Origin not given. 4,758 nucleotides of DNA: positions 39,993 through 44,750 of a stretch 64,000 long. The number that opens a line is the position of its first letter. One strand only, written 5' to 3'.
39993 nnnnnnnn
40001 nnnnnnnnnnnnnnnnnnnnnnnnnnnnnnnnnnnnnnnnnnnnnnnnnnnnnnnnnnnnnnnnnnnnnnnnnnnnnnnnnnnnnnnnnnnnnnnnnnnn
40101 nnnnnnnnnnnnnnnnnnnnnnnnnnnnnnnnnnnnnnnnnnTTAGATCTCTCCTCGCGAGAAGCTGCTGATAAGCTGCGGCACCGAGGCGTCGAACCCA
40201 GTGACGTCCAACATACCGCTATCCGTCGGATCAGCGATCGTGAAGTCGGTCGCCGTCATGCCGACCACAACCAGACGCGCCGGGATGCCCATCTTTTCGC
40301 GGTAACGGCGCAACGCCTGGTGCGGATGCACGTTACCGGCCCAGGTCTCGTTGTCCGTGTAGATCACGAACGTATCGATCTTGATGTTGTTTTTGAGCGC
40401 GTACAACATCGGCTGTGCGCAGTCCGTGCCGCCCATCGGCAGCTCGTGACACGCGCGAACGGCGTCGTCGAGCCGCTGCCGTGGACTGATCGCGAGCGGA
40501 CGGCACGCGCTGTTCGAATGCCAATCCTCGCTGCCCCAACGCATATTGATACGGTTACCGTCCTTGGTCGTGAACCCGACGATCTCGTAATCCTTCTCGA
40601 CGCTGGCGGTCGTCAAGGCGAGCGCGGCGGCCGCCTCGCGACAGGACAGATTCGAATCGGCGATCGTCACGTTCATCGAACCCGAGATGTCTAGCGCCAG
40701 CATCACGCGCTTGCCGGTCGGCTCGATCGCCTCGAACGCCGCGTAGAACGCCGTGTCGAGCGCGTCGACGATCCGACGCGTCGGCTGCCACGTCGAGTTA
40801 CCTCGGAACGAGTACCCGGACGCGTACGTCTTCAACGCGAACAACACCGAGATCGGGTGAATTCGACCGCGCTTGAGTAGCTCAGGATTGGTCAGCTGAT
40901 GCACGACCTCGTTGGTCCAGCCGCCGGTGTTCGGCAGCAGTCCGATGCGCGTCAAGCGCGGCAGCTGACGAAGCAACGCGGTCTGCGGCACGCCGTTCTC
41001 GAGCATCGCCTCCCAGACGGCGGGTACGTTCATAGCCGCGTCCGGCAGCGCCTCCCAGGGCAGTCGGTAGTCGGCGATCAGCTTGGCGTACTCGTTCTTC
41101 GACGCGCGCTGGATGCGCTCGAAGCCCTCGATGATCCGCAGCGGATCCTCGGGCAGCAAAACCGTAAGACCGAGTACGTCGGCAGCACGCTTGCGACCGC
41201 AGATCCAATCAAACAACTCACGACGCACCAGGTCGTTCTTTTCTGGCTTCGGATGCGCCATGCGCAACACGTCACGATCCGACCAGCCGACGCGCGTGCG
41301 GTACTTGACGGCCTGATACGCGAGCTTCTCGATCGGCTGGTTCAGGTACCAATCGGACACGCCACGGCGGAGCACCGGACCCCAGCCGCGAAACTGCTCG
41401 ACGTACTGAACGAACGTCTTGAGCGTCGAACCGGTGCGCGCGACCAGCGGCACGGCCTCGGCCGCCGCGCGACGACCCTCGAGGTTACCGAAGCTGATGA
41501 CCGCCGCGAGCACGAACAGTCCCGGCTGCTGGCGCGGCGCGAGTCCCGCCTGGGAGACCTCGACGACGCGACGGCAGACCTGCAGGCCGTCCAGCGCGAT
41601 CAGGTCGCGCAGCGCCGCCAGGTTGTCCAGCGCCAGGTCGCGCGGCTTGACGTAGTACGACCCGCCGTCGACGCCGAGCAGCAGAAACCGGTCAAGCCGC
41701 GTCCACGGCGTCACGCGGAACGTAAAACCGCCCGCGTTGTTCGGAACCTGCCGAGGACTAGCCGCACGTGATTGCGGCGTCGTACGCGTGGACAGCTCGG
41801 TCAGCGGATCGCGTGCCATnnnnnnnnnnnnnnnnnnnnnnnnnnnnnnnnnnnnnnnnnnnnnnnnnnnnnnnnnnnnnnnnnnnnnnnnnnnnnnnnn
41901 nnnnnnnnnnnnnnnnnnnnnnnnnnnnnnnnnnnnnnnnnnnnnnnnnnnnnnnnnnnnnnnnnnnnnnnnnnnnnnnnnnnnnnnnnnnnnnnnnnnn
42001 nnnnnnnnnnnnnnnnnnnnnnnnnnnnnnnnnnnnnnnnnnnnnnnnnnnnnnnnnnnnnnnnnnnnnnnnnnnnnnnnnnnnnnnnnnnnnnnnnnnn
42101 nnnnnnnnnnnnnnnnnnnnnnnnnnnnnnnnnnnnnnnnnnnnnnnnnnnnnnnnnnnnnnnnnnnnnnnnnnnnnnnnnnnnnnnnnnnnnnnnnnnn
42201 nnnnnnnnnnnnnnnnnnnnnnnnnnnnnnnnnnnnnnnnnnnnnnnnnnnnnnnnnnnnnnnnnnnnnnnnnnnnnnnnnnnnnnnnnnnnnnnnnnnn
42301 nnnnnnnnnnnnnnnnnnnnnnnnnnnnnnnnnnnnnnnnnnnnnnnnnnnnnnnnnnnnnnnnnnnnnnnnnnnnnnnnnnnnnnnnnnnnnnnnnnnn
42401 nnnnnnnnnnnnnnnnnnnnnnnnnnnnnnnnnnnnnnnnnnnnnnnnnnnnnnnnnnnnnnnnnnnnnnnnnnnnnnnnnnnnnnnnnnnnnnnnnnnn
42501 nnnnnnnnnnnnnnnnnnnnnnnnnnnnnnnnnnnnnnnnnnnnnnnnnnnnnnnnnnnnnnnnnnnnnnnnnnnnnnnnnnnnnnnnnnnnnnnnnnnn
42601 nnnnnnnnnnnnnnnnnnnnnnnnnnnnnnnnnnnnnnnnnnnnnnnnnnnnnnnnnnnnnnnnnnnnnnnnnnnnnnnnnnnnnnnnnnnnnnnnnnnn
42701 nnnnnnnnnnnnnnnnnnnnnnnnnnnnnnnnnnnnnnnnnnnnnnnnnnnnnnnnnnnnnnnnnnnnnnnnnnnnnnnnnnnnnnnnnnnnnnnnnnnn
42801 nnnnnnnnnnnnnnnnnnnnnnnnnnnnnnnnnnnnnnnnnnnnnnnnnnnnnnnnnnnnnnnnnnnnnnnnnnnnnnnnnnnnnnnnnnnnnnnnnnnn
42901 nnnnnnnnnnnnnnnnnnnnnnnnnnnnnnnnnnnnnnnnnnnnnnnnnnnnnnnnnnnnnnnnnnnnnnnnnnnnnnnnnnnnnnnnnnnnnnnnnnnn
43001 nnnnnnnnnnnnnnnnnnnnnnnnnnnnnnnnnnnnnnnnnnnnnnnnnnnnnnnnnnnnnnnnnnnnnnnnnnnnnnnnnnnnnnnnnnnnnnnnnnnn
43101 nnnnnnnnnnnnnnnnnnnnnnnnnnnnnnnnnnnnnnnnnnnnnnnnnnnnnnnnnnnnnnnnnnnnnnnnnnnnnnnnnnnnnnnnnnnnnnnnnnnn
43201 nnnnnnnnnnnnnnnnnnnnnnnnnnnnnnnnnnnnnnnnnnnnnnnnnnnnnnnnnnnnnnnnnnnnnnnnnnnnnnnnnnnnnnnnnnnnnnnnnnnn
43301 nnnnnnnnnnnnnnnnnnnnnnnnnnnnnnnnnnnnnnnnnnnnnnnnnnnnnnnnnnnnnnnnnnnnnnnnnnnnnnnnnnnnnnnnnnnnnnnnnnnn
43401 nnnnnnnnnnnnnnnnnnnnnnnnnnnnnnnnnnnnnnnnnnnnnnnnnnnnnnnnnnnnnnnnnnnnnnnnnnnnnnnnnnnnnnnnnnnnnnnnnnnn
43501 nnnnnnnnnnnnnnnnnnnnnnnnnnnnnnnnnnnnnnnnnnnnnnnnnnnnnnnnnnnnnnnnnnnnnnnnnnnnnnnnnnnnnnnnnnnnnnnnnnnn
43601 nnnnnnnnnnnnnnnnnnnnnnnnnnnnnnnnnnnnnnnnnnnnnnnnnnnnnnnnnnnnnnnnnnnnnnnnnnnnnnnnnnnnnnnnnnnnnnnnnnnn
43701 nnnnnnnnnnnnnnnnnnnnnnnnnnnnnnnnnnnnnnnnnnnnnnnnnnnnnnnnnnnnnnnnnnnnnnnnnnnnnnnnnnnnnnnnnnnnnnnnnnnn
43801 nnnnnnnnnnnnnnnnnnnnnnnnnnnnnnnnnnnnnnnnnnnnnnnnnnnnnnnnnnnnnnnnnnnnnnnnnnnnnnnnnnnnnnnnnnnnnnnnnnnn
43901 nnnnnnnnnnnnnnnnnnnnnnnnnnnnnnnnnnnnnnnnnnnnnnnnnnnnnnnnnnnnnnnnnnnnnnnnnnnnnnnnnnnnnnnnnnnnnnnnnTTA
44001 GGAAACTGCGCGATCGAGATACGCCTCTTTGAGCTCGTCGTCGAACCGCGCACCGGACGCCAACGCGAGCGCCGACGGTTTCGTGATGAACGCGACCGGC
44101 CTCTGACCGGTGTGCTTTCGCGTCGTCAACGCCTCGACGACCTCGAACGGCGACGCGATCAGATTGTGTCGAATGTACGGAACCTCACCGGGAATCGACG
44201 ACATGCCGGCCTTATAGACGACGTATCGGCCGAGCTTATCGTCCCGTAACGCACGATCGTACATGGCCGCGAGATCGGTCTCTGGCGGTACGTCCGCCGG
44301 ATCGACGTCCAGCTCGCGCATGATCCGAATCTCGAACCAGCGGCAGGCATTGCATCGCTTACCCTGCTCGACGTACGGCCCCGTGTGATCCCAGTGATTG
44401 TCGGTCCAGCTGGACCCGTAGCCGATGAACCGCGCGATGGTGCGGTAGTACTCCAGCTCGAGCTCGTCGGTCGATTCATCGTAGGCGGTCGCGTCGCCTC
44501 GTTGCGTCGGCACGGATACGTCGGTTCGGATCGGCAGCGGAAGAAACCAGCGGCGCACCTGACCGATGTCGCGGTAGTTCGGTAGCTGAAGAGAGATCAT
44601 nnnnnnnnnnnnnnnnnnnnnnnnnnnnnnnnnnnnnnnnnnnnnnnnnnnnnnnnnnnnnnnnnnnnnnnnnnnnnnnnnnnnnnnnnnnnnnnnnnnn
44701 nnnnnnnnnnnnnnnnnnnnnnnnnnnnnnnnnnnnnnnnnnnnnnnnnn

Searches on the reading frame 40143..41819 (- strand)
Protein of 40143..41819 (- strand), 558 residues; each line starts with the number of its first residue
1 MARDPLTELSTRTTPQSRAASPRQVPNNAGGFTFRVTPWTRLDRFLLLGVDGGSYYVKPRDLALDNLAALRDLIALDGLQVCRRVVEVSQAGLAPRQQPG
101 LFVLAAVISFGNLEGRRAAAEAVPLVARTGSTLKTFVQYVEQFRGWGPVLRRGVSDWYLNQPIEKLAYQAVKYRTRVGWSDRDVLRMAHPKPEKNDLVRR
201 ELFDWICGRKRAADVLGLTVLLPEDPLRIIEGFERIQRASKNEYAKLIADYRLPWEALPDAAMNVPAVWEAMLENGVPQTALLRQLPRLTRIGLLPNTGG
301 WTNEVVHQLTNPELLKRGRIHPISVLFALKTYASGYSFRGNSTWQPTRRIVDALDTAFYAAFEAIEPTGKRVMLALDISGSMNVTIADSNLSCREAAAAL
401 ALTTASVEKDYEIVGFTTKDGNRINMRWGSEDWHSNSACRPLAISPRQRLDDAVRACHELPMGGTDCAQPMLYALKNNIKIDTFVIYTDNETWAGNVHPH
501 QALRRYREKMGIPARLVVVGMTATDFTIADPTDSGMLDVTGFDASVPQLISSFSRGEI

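Call 4: search_protein_families(library=pfam, proteins=[window:40143-41819:-], max_evalue=0.01)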
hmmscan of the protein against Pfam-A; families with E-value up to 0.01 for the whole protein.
window:40143-41819:- (558 aa): 2 families
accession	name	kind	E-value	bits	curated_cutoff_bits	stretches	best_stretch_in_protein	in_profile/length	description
PF25045.1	vWA_Ro60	-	4.2e-64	215.9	27.7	1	371-553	1-164/165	Ro60 vWA domain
PF05731.17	TROVE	-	2.6e-35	122.9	23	2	255-328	279-350/442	TROVE domain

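Call 12: search_protein_families(library=phrogs, proteins=[window:40143-41819:-], max_evalue=0.00001)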
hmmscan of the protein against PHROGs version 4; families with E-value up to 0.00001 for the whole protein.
window:40143-41819:- (558 aa): 1 family
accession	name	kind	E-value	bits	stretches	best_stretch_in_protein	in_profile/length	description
phrog_850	-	DNA, RNA and nucleotide metabolism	3.7e-88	297.5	1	17-558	9-464/476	RNA-binding protein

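Call 39: find_related_loci(query=window:40143-41819:-, collection=viral_contigs, flank=8000)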
Query window:40143-41819:- (558 aa) in viral_contigs; peptide patterns used: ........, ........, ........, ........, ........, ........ (x = any residue, [..] = any of these).
96 stretches matched a pattern; 88 encode a relative of the query (tblastn E <= 1e-3); the best 80 are kept; 80 distinct loci.
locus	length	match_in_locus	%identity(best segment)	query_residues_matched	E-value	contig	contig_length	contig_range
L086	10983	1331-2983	56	1-558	0e+0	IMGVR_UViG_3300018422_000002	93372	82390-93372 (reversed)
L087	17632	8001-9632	56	4-558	0e+0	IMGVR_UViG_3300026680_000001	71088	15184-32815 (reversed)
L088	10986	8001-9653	54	4-558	0e+0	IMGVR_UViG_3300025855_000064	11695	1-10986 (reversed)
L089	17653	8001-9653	54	4-558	0e+0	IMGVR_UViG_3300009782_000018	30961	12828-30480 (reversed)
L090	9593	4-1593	55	4-558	0e+0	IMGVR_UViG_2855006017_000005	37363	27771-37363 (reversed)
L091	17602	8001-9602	54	4-558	3e-176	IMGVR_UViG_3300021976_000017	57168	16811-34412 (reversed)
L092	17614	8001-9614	53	4-558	2e-173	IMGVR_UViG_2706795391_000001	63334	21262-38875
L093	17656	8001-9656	51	4-558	4e-163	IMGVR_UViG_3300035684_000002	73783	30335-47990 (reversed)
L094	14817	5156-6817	50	4-558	3e-161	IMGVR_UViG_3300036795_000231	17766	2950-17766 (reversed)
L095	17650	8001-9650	51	4-556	4e-160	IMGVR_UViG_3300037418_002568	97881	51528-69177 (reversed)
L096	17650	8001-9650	49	4-558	6e-160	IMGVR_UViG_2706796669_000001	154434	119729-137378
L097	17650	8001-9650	48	4-558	2e-159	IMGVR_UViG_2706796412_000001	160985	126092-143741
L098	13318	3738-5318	48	4-558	4e-158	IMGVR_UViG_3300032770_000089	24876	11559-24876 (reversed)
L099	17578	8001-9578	47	12-555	5e-152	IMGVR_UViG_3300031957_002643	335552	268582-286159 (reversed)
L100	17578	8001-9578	47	14-556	2e-151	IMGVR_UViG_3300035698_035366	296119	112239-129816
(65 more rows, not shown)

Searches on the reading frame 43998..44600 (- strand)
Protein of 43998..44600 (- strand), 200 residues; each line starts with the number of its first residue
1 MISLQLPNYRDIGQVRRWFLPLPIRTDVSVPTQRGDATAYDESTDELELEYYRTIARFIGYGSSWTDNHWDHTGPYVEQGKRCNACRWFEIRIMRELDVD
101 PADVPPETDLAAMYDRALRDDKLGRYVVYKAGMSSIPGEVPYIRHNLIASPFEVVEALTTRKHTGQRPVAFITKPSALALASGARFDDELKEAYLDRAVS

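Call 4: search_protein_families(library=pfam, proteins=[window:43998-44600:-], max_evalue=0.01)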
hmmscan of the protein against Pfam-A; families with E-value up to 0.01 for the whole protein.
window:43998-44600:- (200 aa): 0 families

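Call 12: search_protein_families(library=phrogs, proteins=[window:43998-44600:-], max_evalue=0.00001)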
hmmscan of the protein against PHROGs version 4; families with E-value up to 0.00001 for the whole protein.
window:43998-44600:- (200 aa): 0 families

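Call 38: find_related_loci(query=window:43998-44600:-, collection=viral_contigs, flank=8000)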
Query window:43998-44600:- (200 aa) in viral_contigs; peptide patterns used: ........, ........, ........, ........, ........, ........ (x = any residue, [..] = any of these).
16 stretches matched a pattern, but none encodes a relative of the query by tblastn (E <= 1e-3).
